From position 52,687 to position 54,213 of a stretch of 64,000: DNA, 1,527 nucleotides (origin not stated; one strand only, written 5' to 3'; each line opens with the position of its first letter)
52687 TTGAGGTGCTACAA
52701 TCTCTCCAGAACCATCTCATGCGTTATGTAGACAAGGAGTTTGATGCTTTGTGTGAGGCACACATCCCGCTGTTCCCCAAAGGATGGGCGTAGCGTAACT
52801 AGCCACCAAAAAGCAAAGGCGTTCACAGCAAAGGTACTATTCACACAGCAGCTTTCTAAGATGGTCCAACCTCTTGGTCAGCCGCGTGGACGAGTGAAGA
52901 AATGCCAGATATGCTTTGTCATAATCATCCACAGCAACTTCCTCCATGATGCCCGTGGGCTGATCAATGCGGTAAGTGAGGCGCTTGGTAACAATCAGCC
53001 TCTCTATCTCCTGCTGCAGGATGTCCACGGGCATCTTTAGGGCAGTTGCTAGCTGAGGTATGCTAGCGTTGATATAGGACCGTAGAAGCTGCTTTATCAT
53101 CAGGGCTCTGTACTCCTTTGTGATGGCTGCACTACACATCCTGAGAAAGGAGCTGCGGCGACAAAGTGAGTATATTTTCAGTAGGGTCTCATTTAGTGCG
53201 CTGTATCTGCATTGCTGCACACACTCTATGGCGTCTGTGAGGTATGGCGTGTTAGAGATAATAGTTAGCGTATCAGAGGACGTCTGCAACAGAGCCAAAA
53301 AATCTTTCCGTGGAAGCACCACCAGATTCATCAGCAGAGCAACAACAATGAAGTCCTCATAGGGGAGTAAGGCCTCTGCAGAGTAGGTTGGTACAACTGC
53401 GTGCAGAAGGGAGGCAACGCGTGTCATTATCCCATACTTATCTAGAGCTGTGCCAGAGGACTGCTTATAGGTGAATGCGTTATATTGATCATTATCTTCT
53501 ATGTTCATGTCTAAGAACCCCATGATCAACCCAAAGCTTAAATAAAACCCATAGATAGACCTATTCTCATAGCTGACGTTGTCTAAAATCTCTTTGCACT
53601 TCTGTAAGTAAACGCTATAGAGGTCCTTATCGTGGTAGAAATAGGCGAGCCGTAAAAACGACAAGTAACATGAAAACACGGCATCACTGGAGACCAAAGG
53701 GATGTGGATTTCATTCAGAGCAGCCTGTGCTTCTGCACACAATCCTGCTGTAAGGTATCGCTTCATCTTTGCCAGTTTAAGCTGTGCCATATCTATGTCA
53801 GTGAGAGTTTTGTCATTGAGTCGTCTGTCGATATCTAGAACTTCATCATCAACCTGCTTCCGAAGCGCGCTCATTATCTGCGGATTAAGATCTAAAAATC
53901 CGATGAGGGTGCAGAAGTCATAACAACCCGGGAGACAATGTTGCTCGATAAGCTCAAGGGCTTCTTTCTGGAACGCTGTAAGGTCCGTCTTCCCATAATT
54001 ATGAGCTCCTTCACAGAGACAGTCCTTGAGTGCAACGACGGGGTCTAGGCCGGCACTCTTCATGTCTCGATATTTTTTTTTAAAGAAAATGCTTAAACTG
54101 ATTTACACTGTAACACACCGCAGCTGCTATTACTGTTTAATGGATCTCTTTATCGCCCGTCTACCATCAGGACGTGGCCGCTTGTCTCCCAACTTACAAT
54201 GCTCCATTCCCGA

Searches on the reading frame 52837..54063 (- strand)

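Call 24: search_protein_families(library=pfam, proteins=[window:52837-54063:-], max_evalue=0.001)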
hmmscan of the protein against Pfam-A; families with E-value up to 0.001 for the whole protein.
window:52837-54063:- (408 aa): 2 families
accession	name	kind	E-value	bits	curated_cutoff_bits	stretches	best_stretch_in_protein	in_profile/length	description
PF10602.15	RPN7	-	5.1e-29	101.6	29.6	1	61-255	2-171/174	26S proteasome subunit RPN7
PF01399.33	PCI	-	1.1e-08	35.5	22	1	310-373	17-80/84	PCI domain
